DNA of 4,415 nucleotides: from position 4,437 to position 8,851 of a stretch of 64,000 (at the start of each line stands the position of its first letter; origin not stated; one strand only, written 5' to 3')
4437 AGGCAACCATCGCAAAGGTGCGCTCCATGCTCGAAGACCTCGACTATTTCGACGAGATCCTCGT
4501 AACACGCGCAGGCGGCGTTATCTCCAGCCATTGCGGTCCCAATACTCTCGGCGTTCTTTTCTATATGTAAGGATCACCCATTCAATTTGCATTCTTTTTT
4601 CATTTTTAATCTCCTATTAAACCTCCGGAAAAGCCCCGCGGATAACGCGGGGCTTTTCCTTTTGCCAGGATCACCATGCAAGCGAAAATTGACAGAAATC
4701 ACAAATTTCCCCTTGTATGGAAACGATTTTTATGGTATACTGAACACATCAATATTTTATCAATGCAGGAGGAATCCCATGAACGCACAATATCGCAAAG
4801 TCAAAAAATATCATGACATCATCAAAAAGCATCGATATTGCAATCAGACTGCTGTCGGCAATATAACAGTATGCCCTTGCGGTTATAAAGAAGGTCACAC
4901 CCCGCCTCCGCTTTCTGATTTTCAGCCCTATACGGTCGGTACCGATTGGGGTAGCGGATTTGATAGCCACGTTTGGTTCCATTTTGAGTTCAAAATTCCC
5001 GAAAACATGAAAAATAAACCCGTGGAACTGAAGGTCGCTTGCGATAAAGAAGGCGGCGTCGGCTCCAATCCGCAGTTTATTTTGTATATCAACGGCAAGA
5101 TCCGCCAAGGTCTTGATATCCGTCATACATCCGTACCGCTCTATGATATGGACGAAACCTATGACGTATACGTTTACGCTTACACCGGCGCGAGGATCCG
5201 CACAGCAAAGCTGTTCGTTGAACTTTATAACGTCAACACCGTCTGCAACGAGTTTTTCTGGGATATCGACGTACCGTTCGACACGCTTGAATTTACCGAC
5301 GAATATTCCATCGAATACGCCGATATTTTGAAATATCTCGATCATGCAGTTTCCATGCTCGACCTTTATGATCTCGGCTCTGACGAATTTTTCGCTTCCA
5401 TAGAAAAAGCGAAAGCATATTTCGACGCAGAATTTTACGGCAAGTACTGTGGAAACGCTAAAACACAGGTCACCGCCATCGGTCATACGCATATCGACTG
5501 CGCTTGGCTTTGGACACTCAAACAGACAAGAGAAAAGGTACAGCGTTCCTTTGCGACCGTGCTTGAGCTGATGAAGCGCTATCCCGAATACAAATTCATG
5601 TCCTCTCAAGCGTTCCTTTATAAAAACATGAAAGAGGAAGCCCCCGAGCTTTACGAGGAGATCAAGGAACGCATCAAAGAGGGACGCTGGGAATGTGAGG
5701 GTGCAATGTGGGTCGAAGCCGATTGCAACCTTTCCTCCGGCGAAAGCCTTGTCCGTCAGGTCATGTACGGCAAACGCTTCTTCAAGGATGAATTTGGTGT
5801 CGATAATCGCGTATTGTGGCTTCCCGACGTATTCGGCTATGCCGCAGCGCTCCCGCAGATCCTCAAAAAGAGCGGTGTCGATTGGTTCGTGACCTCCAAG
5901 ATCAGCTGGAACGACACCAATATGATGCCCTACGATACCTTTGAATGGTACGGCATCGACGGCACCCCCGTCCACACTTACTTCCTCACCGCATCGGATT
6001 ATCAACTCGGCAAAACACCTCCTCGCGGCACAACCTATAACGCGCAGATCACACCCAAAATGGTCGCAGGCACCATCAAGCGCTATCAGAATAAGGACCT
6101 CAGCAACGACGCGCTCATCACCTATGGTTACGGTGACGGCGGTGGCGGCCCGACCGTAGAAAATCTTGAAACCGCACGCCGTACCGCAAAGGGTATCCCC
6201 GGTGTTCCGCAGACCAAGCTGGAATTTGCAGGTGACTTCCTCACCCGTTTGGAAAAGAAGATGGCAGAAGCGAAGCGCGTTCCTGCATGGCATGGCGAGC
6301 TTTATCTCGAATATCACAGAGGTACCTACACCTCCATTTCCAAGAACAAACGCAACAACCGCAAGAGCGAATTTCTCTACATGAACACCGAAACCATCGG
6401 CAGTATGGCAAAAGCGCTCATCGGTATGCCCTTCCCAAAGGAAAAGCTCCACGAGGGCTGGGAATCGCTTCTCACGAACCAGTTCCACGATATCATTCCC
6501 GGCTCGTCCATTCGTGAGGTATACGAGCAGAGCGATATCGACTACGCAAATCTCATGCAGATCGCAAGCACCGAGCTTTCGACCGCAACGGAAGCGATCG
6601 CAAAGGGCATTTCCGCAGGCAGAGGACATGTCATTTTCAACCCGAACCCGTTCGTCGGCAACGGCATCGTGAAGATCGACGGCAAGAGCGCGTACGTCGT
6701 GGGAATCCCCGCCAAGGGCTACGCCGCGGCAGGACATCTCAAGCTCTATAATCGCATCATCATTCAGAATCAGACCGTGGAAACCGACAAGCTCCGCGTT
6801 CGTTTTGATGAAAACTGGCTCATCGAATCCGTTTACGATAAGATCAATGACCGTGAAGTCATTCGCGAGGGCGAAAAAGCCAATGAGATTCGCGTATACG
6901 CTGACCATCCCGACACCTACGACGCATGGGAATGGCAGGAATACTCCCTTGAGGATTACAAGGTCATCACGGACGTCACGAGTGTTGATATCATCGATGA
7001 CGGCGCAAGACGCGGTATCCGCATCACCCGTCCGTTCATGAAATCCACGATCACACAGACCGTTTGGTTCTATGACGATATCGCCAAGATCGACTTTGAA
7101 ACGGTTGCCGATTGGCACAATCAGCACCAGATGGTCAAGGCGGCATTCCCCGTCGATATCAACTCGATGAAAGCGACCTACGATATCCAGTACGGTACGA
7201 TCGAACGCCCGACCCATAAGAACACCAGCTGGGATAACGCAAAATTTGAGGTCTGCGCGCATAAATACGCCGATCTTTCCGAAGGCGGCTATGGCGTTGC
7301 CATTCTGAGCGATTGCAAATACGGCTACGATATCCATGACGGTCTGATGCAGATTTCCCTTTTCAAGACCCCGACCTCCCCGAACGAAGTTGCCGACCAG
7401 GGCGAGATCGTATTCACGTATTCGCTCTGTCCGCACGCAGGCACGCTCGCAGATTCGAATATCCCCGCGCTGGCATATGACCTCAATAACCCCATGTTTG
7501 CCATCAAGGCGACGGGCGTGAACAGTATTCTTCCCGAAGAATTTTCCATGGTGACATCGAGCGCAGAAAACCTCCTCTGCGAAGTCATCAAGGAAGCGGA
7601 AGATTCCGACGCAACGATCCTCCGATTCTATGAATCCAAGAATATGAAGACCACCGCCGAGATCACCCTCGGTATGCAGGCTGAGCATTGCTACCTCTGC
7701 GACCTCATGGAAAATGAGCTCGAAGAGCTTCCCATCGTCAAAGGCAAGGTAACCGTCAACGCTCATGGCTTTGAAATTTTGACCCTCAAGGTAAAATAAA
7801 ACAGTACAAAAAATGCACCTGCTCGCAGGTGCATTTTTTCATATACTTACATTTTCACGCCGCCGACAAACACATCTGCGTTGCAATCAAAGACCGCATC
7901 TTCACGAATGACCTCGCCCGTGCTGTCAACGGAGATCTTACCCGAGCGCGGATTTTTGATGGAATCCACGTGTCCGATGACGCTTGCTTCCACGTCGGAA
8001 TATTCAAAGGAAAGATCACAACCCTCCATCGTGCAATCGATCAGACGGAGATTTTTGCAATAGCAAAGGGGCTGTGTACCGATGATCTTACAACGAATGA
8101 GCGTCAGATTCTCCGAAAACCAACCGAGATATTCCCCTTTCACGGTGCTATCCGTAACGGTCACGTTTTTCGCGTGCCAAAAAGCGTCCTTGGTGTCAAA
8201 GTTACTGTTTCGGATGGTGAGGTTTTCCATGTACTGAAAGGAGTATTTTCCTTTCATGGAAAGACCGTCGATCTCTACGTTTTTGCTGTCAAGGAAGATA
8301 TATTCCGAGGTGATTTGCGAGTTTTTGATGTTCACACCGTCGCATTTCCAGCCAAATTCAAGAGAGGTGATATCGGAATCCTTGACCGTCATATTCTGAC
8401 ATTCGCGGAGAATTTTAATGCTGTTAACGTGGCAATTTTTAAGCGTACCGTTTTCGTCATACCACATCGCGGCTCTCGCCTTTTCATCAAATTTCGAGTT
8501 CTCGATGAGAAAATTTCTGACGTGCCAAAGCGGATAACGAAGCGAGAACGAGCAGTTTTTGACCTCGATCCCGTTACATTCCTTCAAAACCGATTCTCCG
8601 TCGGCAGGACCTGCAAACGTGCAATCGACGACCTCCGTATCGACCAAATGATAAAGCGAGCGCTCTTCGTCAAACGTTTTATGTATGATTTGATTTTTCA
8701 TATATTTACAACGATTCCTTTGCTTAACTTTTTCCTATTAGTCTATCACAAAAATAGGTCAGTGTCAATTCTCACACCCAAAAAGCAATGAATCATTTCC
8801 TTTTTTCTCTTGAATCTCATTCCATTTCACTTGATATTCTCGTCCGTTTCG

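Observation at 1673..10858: CotJC-like Mn-catalase gene split in frame by an 8.65 kb element with 10-bp direct repeats and a terminal large serine recombinase (skin-like intervening element)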

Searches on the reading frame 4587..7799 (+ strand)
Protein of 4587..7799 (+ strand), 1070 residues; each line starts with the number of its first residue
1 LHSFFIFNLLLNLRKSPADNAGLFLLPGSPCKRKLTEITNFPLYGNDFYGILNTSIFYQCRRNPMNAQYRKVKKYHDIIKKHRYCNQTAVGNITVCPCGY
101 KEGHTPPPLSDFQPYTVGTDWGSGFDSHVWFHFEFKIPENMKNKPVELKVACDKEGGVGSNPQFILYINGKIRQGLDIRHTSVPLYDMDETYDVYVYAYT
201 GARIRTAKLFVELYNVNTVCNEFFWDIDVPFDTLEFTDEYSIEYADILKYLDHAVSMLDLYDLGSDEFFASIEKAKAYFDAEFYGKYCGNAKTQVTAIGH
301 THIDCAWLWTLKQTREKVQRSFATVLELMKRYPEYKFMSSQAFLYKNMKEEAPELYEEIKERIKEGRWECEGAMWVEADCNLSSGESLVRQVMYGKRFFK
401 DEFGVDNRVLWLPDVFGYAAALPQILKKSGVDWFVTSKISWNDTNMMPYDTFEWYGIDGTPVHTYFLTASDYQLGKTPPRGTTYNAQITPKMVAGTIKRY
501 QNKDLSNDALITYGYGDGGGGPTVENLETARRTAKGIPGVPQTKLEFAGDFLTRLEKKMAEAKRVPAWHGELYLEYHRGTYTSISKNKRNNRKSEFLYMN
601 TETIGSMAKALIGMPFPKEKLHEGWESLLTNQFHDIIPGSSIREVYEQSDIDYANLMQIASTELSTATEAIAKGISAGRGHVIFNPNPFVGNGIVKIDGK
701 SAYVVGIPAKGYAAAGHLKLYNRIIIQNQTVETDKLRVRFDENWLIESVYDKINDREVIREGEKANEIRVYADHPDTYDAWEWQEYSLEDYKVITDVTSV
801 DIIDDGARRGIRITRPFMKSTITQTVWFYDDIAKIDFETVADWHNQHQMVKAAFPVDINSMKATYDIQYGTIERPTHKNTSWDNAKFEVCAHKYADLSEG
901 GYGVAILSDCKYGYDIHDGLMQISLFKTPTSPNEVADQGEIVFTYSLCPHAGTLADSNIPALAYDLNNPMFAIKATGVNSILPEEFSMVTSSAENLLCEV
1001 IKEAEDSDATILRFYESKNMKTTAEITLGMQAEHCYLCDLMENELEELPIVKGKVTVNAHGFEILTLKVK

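Call 6: search_protein_families(library=pfam, proteins=[window:4587-7799:+], max_evalue=0.01)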
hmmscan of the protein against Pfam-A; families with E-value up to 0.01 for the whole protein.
window:4587-7799:+ (1070 aa): 6 families
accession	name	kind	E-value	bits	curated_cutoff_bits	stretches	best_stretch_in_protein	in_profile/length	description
PF01074.27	Glyco_hydro_38N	-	4.6e-92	308.7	25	1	294-568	1-269/270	Glycosyl hydrolases family 38 N-terminal domain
PF07748.19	Glyco_hydro_38C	-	3.8e-56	191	25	1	731-933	1-204/206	Glycosyl hydrolases family 38 C-terminal domain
PF09261.16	Alpha-mann_mid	-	7.5e-23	80.9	31.1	1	575-669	1-94/96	Alpha mannosidase middle domain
PF17677.7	Glyco_hydro38C2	-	7.3e-15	55.3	22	1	996-1067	2-72/72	Glycosyl hydrolases family 38 C-terminal beta sandwich domain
PF03065.20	Glyco_hydro_57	-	1.3e-05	25.1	21.2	1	330-455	64-187/291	Glycosyl hydrolase family 57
PF22907.2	Ams1-like_1st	-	0.00058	20.1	27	1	111-165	28-81/145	Alpha-mannosidase, jelly roll domain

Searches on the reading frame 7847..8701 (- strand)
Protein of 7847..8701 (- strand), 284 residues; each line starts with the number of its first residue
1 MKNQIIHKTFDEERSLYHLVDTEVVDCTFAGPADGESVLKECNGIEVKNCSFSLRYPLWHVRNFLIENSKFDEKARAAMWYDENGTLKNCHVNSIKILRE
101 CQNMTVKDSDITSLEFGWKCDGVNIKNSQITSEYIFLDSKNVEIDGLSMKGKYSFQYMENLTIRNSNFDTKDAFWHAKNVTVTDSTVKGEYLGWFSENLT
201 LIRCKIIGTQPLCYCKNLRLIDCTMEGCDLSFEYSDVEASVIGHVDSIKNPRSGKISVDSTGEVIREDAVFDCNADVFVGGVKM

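Call 6: search_protein_families(library=pfam, proteins=[window:7847-8701:-], max_evalue=0.01)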
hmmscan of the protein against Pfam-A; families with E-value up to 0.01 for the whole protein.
window:7847-8701:- (284 aa): 2 families
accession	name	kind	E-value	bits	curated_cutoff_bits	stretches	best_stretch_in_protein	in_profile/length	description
PF12541.14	DUF3737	-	9.5e-113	376.4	23.9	1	4-272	2-268/275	Protein of unknown function (DUF3737)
PF13229.12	Beta_helix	-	1.8e-06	28.1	25.9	0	43-115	55-138/158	Right handed beta helix region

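Call 80: search_protein_families(library=ncbifam, proteins=[window:7847-8701:-], max_evalue=0.001)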
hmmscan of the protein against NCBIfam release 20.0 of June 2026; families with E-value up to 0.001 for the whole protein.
window:7847-8701:- (284 aa): 0 families

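Call 81: search_protein_families(library=phrogs, proteins=[window:7847-8701:-], max_evalue=0.001)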
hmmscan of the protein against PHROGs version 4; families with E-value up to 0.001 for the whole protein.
window:7847-8701:- (284 aa): 0 families
